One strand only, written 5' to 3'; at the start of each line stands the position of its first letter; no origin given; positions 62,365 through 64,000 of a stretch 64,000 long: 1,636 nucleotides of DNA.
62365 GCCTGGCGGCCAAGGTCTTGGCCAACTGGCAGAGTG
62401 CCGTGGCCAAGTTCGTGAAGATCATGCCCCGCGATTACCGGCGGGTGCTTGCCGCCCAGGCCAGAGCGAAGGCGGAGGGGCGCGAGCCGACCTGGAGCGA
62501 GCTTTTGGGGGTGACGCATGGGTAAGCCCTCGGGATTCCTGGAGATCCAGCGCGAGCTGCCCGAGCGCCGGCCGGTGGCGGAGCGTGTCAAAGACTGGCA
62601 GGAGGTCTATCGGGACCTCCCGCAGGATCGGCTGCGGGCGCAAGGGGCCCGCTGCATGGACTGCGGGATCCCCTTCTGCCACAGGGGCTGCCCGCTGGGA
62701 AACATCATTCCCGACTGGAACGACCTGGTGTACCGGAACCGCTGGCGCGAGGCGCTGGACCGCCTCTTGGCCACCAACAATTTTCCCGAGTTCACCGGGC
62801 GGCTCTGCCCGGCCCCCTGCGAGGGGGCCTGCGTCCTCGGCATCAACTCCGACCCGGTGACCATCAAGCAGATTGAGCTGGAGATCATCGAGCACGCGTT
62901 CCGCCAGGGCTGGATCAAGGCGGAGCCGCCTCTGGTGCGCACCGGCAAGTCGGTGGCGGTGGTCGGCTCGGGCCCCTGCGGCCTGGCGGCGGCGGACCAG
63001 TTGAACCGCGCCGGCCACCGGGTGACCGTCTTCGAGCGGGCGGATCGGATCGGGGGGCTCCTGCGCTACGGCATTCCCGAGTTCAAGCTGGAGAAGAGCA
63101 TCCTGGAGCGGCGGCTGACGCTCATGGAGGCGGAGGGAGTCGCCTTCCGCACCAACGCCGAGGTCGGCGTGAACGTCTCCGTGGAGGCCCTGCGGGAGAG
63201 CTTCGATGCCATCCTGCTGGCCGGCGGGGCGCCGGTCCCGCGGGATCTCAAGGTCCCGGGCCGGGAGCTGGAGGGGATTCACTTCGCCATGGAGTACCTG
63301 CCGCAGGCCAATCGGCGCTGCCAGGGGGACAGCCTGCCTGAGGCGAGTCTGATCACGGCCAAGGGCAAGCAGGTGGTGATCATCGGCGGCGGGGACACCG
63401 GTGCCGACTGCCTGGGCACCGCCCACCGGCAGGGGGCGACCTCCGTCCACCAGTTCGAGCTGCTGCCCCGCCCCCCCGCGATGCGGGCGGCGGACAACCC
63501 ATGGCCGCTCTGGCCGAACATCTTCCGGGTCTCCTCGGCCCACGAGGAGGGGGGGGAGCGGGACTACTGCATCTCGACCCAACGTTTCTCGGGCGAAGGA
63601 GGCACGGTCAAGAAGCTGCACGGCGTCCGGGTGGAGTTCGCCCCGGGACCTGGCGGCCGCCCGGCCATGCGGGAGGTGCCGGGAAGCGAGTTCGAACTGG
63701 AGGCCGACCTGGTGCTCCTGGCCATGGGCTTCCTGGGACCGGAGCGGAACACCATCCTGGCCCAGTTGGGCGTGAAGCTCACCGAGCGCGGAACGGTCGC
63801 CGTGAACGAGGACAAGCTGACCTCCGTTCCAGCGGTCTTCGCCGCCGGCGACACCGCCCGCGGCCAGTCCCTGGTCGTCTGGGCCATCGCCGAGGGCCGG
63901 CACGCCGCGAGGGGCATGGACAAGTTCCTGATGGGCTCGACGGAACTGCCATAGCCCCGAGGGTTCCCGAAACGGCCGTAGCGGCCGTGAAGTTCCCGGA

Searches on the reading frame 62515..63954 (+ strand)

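Call 102: search_protein_families(library=pfam, proteins=[window:62515-63954:+], max_evalue=0.00001)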
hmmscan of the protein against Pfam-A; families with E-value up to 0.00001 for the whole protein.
window:62515-63954:+ (479 aa): 9 families
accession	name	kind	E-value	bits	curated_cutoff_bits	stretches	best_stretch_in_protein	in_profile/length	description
PF07992.20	Pyr_redox_2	-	9.9e-33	114.2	26.1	3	146-320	2-177/291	Pyridine nucleotide-disulphide oxidoreductase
PF14691.11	Fer4_20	-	1.9e-22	79.6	25.8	1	24-132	1-112/113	Dihydroprymidine dehydrogenase domain II, 4Fe-4S cluster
PF00070.33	Pyr_redox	-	9.9e-12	45.7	22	1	146-217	1-63/82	Pyridine nucleotide-disulphide oxidoreductase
PF13450.12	NAD_binding_8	-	3.8e-11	43.6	21.9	1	149-183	1-35/68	NAD(P)-binding Rossmann-like domain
PF01593.30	Amino_oxidase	-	1.6e-07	31.4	19.8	1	155-184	2-31/443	Flavin containing amine oxidoreductase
PF13738.12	Pyr_redox_3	-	8.1e-07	29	30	0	149-180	2-34/305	Pyridine nucleotide-disulphide oxidoreductase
PF01266.30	DAO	-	9.2e-07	29.1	27.9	0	147-180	2-35/353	FAD dependent oxidoreductase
PF03486.20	HI0933_like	-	6.6e-06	26.2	50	0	146-180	2-36/244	HI0933-like protein Rossmann domain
PF12831.13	FAD_oxidored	-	7.4e-06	25.9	27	1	147-183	2-38/416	FAD dependent oxidoreductase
